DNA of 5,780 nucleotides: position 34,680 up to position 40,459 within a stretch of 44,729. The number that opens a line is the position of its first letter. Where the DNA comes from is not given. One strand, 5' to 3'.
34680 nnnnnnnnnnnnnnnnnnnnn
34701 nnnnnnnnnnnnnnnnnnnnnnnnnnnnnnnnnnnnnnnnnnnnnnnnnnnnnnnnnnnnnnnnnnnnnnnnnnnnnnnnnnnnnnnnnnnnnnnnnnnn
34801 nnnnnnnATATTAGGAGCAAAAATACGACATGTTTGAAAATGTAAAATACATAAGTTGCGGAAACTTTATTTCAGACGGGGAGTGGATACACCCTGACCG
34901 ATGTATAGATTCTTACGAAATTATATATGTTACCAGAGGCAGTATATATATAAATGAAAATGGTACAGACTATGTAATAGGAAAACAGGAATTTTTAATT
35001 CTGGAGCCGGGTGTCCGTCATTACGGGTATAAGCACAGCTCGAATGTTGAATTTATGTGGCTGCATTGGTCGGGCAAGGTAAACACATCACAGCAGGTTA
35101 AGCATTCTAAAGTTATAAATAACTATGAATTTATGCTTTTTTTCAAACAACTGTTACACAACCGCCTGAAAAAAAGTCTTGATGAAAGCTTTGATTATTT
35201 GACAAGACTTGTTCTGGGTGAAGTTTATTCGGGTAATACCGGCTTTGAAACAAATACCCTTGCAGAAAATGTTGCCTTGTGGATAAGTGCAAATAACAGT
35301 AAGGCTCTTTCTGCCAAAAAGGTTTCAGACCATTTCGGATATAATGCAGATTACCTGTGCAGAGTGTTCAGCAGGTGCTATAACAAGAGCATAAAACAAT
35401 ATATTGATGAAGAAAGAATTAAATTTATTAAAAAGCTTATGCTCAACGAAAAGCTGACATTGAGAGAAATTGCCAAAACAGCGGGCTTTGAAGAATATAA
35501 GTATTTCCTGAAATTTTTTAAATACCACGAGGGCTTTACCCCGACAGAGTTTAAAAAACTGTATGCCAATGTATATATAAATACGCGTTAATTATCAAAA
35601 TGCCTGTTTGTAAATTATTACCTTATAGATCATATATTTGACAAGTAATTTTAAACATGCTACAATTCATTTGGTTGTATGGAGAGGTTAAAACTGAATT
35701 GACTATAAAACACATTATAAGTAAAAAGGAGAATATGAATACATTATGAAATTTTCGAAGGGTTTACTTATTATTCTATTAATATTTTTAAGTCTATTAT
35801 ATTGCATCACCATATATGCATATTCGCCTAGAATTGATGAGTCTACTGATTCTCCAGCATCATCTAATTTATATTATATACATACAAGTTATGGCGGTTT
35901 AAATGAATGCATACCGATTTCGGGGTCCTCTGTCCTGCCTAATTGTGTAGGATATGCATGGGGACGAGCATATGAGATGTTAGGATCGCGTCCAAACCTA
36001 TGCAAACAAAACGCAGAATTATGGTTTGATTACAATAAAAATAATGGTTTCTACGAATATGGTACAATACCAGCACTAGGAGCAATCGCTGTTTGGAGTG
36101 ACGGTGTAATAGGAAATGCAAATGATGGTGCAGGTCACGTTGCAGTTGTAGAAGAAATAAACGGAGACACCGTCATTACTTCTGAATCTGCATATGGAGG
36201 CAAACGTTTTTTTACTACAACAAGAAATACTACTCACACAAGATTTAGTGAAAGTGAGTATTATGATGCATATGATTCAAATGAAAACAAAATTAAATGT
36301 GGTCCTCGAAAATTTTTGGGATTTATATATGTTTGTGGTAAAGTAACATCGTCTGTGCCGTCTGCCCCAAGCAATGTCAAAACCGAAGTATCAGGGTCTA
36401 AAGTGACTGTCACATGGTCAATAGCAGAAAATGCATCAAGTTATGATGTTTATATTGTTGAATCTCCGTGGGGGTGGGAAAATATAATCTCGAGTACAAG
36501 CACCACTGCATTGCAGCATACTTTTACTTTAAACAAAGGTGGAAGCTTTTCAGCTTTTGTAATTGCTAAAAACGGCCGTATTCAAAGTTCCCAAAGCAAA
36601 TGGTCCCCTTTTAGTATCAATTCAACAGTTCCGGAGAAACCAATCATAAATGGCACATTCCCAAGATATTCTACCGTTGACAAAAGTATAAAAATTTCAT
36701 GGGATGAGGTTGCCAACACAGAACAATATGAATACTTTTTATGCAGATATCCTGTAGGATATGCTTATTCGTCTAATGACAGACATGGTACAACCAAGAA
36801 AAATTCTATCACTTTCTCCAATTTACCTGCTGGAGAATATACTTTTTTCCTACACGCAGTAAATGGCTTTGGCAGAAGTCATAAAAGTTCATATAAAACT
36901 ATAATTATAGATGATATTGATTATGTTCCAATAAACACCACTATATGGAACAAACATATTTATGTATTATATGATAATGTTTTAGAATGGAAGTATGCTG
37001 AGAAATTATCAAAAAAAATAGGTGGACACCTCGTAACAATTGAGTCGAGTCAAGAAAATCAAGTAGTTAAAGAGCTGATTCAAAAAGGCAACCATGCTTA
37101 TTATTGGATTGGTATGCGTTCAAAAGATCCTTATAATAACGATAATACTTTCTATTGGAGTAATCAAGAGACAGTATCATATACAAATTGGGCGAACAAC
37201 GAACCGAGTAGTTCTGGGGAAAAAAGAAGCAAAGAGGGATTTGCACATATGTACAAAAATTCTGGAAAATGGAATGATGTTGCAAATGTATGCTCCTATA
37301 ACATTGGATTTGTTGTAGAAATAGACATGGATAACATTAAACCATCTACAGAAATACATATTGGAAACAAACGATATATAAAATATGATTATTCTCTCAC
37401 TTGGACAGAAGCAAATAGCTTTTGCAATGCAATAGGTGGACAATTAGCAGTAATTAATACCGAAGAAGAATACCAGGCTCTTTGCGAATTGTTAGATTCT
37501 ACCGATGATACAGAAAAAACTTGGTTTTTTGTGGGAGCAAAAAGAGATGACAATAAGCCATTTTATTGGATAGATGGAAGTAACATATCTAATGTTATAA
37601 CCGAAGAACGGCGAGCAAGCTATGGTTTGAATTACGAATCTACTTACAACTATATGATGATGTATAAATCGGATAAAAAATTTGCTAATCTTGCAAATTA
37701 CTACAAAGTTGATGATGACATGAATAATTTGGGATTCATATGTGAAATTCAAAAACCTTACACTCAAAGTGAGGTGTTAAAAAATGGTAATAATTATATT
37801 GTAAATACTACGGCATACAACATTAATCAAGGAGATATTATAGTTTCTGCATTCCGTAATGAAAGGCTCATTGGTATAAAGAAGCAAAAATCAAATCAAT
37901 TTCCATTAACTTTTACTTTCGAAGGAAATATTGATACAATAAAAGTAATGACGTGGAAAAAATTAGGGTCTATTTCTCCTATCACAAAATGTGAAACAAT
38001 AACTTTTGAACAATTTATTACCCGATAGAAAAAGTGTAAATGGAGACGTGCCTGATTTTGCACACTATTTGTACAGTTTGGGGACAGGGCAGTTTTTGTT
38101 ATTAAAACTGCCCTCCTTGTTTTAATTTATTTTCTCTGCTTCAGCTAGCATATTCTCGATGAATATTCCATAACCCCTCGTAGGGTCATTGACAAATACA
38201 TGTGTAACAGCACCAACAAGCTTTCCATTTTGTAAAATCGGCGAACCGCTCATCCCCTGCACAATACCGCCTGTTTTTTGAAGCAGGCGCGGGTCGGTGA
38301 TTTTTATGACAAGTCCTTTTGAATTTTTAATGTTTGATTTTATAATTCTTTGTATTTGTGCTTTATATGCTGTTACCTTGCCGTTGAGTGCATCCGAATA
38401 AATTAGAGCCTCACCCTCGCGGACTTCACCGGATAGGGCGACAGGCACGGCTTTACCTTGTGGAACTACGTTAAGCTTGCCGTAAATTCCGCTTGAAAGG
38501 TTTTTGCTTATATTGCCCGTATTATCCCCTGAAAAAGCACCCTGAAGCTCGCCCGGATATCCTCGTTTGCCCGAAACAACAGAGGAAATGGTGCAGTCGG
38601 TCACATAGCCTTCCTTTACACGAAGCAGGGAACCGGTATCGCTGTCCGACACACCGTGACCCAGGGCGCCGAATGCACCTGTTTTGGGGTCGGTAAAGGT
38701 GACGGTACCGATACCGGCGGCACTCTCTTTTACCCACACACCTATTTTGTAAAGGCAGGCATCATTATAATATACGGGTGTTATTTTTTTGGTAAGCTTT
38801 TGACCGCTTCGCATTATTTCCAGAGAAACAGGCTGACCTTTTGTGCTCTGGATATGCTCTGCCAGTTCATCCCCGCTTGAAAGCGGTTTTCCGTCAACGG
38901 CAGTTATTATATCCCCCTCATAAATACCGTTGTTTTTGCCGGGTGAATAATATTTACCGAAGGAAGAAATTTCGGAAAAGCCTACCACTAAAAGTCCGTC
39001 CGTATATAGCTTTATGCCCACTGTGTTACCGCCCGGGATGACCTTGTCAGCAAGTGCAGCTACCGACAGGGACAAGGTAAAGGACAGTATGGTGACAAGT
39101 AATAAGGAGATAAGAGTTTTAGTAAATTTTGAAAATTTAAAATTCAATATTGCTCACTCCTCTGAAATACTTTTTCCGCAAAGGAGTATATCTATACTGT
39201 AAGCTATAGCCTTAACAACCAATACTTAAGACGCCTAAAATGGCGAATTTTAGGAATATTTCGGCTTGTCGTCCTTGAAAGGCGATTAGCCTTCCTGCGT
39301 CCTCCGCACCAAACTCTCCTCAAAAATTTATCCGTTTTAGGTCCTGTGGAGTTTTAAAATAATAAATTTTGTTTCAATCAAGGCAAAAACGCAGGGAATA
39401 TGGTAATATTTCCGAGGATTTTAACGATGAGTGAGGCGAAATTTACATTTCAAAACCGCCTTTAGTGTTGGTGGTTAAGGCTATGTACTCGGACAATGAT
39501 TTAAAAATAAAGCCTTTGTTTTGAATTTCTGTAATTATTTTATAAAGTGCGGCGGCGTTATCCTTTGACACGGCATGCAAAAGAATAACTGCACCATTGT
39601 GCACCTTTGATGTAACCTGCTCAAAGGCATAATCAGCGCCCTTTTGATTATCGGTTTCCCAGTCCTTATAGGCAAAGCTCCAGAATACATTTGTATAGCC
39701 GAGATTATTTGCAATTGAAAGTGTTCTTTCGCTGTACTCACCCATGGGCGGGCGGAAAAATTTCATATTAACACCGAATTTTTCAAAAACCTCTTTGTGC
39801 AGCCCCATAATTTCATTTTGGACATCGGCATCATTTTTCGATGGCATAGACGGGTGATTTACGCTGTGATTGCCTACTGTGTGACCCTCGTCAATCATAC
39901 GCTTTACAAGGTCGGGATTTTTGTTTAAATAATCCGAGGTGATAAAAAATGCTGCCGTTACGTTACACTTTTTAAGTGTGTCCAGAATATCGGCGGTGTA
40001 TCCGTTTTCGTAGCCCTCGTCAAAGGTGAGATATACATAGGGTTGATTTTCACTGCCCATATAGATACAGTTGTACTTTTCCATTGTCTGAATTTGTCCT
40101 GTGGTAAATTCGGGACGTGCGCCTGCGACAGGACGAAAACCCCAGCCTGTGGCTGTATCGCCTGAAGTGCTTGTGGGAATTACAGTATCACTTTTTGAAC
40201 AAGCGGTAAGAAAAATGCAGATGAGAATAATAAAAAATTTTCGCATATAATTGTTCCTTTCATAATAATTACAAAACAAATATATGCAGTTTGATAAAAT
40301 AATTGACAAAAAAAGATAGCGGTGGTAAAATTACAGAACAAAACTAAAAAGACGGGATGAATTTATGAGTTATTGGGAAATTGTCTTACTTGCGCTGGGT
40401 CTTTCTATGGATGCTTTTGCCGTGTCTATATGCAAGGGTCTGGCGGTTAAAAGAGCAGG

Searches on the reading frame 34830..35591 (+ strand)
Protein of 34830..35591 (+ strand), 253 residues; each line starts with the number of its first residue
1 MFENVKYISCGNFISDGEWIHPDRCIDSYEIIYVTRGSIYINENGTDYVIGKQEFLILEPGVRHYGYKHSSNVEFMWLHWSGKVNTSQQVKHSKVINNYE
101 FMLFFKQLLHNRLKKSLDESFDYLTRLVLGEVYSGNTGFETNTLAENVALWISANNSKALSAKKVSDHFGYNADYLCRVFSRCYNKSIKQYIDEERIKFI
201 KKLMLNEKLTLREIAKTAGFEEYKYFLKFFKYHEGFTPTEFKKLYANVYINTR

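Call 27: search_protein_families(library=pfam, proteins=[window:34830-35591:+])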
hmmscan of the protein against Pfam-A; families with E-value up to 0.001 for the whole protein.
window:34830-35591:+ (253 aa): 4 families
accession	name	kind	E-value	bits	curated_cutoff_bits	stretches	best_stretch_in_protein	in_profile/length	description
PF12833.13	HTH_18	-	1.9e-15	57.3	33.6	1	166-243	2-79/80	Helix-turn-helix domain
PF00165.29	HTH_AraC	-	5.4e-11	42.8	26.6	1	163-192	12-41/42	Bacterial regulatory helix-turn-helix proteins, AraC family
PF02311.25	AraC_binding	-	3.9e-10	40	21.1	1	19-122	14-114/135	AraC-like ligand binding domain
PF07883.17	Cupin_2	-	5.5e-05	23.2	27.2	1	28-78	19-67/70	Cupin domain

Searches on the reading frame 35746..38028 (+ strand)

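Call 27: search_protein_families(library=pfam, proteins=[window:35746-38028:+])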
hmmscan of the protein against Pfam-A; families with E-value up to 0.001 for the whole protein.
window:35746-38028:+ (760 aa): 2 families
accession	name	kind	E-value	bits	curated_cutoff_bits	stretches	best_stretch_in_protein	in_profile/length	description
PF00059.27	Lectin_C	-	1.2e-19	71.4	22.6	2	414-517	4-98/107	Lectin C-type domain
PF05257.22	CHAP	-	8e-12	45.9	26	1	66-148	10-80/81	CHAP domain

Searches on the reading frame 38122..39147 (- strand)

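Call 27: search_protein_families(library=pfam, proteins=[window:38122-39147:-])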
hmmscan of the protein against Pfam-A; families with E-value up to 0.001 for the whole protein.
window:38122-39147:- (341 aa): 5 families
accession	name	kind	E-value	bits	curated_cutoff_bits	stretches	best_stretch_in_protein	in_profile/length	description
PF05580.18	Peptidase_S55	-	7.1e-81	271.7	25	1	133-334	3-210/210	SpoIVB peptidase S55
PF17820.7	PDZ_6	-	7.2e-08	32.5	27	1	68-111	9-52/54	PDZ domain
PF13180.12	PDZ_2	-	4.7e-07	30.4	27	1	68-122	23-78/80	PDZ domain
PF14685.13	PDZ_Tricorn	-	1.6e-06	28.4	25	1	68-117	31-82/88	Tricorn protease PDZ domain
PF00595.29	PDZ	-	8.7e-05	23.3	23.2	0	68-112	36-81/81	PDZ domain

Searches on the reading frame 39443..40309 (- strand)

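Call 27: search_protein_families(library=pfam, proteins=[window:39443-40309:-])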
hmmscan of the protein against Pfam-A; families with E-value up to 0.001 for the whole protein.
window:39443-40309:- (288 aa): 2 families
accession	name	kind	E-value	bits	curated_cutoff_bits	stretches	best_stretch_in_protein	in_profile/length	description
PF01522.26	Polysacc_deac_1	-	3.8e-35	121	23.1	1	87-208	4-124/124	Polysaccharide deacetylase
PF10096.14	DUF2334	-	0.00019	21.6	26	1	133-232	57-167/203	Uncharacterized protein conserved in bacteria (DUF2334)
